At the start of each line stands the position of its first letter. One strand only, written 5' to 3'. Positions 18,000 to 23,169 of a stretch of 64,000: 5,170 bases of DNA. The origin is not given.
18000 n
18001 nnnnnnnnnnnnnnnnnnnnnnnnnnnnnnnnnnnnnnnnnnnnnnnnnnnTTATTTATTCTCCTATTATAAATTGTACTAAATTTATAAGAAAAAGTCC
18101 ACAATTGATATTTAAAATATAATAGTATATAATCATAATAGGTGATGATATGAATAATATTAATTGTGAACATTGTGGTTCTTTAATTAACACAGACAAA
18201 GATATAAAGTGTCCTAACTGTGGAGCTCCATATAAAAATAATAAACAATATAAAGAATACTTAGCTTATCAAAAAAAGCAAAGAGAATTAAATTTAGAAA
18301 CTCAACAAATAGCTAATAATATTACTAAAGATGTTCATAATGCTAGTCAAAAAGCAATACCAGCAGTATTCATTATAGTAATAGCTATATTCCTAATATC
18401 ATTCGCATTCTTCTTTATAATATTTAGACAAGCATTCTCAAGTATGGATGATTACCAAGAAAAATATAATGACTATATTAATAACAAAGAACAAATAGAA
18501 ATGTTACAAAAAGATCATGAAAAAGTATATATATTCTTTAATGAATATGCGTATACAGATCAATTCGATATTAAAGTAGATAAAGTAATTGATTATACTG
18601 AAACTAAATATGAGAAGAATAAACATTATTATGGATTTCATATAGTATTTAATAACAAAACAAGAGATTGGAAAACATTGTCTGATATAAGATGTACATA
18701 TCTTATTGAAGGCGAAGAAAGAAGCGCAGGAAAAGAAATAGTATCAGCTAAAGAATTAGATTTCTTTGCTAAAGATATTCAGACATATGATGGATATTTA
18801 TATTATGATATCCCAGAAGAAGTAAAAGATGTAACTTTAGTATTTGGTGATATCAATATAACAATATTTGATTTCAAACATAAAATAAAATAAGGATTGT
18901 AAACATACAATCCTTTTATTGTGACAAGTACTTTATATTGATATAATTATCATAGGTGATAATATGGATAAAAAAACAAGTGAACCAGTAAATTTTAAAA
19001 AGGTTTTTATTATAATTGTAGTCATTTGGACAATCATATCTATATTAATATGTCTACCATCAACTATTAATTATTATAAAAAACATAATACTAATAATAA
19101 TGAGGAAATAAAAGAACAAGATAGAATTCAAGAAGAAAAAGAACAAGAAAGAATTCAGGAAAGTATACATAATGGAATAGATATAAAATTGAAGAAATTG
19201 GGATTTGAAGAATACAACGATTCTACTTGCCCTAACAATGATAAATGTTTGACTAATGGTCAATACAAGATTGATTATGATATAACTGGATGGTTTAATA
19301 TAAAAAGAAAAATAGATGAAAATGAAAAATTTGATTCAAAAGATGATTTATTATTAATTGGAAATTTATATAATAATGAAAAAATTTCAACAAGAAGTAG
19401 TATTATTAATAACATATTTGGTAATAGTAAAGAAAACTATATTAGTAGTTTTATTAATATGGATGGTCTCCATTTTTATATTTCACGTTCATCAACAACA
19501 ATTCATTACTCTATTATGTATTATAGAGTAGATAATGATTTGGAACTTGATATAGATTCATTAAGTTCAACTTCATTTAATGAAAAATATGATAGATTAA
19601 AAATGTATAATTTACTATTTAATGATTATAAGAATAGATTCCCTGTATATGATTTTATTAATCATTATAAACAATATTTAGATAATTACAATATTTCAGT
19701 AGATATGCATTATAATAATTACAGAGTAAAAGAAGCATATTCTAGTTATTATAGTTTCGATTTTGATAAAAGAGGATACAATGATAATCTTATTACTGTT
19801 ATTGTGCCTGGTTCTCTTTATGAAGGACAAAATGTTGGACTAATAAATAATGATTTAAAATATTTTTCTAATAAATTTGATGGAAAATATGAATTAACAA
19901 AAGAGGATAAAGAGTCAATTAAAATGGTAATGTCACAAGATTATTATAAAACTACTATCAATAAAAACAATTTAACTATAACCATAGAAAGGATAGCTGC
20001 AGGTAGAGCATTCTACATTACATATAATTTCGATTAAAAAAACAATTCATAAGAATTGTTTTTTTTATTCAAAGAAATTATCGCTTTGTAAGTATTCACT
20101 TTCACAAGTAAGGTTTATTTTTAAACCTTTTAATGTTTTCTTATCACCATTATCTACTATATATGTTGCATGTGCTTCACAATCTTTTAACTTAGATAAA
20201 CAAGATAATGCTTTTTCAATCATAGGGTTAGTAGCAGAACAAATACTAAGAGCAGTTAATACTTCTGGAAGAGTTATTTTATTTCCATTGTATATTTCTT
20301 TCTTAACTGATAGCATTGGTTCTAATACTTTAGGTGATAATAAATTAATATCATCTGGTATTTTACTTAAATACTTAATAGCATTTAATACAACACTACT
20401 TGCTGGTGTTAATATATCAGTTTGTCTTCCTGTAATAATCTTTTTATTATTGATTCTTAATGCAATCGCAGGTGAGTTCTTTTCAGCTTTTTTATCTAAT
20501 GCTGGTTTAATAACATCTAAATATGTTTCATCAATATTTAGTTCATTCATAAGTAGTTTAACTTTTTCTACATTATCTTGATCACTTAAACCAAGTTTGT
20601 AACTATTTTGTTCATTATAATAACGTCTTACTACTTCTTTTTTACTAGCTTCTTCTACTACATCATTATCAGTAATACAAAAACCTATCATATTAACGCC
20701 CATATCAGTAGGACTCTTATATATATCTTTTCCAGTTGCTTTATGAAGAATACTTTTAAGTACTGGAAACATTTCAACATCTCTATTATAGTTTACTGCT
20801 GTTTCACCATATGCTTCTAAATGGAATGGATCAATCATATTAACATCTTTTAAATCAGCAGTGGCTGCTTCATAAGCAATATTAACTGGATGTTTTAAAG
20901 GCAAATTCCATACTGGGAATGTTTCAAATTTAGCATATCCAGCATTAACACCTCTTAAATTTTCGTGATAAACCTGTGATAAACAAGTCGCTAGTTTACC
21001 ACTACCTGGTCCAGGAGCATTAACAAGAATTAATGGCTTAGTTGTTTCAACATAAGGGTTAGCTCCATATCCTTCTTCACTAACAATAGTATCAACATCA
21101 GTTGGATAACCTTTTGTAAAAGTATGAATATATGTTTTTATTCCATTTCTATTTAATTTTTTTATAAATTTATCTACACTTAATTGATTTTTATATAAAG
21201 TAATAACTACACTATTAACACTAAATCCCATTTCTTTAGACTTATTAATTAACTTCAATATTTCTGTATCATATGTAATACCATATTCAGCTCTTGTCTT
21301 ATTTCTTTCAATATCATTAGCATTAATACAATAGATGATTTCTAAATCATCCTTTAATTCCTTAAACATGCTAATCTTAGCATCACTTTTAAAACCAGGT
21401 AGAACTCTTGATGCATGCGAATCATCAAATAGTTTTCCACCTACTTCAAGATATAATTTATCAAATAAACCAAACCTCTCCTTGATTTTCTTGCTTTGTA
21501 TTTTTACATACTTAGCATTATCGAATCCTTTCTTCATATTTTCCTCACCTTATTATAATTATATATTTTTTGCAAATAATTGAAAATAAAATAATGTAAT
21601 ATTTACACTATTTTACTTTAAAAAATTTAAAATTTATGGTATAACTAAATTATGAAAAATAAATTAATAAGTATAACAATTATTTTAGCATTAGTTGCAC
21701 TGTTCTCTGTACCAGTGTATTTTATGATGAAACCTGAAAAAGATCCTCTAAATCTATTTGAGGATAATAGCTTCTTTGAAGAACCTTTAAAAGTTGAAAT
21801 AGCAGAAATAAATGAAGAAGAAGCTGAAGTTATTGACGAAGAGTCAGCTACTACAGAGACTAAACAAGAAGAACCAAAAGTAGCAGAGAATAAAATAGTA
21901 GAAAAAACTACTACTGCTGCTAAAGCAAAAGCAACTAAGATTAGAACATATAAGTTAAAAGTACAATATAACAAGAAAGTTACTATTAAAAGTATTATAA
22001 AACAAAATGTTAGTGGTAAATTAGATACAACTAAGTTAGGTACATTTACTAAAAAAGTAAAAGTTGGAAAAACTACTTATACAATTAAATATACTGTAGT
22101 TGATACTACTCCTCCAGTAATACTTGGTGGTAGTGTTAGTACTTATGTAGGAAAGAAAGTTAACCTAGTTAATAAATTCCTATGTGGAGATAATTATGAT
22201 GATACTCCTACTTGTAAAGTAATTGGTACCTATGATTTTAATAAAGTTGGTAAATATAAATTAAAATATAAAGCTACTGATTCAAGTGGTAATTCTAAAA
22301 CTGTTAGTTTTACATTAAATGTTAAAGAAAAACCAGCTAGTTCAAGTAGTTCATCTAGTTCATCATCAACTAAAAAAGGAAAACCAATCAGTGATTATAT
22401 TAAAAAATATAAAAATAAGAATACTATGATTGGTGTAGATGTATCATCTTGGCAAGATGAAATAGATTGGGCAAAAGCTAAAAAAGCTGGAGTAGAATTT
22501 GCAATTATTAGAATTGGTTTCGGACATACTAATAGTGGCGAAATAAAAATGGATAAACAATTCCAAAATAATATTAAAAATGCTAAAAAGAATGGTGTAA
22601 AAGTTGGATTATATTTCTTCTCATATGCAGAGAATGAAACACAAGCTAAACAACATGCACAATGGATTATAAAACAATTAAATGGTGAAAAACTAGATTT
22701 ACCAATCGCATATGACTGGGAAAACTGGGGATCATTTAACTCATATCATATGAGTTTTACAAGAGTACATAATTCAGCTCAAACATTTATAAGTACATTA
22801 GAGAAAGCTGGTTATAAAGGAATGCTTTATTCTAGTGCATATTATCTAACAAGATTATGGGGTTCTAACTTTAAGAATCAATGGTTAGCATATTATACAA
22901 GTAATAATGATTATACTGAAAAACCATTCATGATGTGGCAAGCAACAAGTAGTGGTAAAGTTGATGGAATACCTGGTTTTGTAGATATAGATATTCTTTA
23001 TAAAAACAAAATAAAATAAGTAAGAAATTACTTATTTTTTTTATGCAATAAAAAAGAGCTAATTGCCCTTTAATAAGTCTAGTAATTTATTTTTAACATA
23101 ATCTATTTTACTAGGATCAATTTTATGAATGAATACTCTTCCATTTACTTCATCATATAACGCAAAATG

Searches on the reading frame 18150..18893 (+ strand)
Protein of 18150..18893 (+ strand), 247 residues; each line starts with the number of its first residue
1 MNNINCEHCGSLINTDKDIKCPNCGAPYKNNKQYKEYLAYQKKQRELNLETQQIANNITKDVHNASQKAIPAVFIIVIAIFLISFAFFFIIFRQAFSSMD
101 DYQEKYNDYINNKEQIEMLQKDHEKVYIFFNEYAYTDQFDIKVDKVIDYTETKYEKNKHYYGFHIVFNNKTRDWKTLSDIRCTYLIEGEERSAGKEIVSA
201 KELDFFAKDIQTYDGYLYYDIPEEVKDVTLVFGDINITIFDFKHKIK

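Call 63: search_protein_families(library=phrogs, proteins=[window:18150-18890:+], max_evalue=0.01)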
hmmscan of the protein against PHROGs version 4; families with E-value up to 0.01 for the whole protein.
window:18150-18890:+ (247 aa): 4 families
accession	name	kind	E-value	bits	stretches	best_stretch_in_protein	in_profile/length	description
phrog_4852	-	unknown function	4.9e-05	24.1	1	2-66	12-77/194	-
phrog_6586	-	unknown function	0.003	18.4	1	1-82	1-69/129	-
phrog_25137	-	unknown function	0.0051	17.9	1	174-218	46-90/137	-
phrog_3207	-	unknown function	0.0094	17.1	1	4-33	27-59/90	-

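Call 76: search_protein_families(library=pfam, proteins=[window:18150-18893:+], max_evalue=0.001)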
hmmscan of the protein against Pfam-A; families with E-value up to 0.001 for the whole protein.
window:18150-18893:+ (247 aa): 2 families
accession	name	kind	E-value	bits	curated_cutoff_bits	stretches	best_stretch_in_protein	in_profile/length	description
PF13248.11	Zn_ribbon_3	-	0.00015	21.5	27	1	3-27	2-25/26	zinc-ribbon domain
PF14446.12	Prok-RING_1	-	0.0006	20.1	29.1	0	3-29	4-31/54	Prokaryotic RING finger family 1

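Call 81: search_protein_families(library=padloc, proteins=[window:18150-18890:+], max_evalue=0.01)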
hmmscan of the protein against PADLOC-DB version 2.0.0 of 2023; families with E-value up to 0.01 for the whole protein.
window:18150-18890:+ (247 aa): 0 families

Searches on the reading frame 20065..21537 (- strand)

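Call 76: search_protein_families(library=pfam, proteins=[window:20065-21537:-], max_evalue=0.001)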
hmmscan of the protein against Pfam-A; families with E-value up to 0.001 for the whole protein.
window:20065-21537:- (490 aa): 2 families
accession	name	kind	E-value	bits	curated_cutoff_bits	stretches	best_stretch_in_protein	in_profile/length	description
PF08903.17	DUF1846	-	1.5e-165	550.4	27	1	4-333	2-332/333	Domain of unknown function DUF1846, N-terminal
PF20921.3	DUF1846_C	-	3.7e-42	144.1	27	1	341-486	4-151/153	Domain of unknown function DUF1846, C-terminal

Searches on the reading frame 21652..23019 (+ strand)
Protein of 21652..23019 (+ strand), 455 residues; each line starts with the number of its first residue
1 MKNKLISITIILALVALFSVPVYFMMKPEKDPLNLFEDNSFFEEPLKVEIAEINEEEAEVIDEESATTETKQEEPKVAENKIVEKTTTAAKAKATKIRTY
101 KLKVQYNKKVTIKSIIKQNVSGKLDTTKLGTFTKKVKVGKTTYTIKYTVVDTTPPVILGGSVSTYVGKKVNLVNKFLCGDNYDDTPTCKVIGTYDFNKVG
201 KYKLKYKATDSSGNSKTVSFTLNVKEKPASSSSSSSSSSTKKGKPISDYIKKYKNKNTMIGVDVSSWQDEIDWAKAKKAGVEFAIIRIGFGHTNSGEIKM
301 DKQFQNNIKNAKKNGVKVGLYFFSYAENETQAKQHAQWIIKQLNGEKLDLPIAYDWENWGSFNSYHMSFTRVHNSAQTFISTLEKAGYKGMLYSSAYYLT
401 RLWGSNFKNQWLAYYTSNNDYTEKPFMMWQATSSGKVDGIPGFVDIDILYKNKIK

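Call 76: search_protein_families(library=pfam, proteins=[window:21652-23019:+], max_evalue=0.001)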
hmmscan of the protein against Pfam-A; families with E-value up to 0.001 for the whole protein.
window:21652-23019:+ (455 aa): 3 families
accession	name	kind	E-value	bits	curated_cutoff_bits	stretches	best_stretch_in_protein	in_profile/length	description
PF01183.26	Glyco_hydro_25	-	4.1e-29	102.6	27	1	262-440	1-180/180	Glycosyl hydrolases family 25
PF16403.11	Bact_surface_Ig-like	-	2e-07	31.4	27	1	183-222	30-69/71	Bacterial surface protein, Ig-like domain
PF14871.12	GHL6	-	0.0003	21.4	35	1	300-369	41-111/132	Hypothetical glycosyl hydrolase 6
